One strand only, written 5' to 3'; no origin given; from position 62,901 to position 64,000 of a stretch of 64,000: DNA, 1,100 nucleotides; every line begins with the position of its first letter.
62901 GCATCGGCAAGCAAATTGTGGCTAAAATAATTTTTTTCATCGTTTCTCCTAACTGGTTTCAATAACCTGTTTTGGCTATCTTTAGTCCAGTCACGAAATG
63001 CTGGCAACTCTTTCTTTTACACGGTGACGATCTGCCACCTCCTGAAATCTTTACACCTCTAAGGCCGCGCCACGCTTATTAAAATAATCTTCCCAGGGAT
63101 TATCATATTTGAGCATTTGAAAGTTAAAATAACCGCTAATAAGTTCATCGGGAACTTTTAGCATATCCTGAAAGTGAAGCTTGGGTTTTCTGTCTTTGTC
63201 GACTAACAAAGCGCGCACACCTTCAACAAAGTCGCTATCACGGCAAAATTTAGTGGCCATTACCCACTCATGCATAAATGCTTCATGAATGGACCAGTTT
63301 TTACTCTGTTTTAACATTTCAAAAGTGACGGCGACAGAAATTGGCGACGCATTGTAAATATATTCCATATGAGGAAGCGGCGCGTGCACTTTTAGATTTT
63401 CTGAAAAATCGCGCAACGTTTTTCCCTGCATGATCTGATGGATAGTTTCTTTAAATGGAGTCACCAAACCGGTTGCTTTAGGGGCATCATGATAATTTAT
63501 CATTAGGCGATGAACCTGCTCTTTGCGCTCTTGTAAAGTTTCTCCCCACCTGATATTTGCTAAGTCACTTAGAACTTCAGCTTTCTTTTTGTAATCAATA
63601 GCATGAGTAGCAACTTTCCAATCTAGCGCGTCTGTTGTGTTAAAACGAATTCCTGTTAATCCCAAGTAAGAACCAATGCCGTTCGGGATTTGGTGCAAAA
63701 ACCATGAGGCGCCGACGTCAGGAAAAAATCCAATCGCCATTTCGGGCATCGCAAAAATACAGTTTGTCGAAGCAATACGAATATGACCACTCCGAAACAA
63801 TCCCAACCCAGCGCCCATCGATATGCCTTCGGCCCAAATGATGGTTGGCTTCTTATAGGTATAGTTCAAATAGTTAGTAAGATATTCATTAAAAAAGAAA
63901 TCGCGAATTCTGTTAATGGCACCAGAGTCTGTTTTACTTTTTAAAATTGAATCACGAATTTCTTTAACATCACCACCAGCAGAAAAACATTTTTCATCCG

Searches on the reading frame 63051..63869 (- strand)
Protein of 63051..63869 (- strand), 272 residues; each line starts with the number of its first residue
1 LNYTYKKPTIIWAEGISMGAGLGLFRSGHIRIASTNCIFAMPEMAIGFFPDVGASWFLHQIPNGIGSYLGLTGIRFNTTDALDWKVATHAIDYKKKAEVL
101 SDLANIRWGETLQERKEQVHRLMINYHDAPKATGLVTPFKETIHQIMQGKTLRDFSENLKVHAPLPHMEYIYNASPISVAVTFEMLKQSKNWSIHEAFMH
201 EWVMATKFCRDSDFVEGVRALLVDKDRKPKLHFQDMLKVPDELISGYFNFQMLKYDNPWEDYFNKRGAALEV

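Call 69: search_protein_families(library=pfam, proteins=[window:63051-63869:-], max_evalue=0.001)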
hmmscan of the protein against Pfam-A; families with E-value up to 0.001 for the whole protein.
window:63051-63869:- (272 aa): 2 families
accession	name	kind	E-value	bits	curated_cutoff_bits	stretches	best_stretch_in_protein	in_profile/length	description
PF16113.10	ECH_2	-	1.7e-64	218.9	27.2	1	4-248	85-335/335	Enoyl-CoA hydratase/isomerase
PF00378.25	ECH_1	-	7e-10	39.1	27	1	3-91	85-174/251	Enoyl-CoA hydratase/isomerase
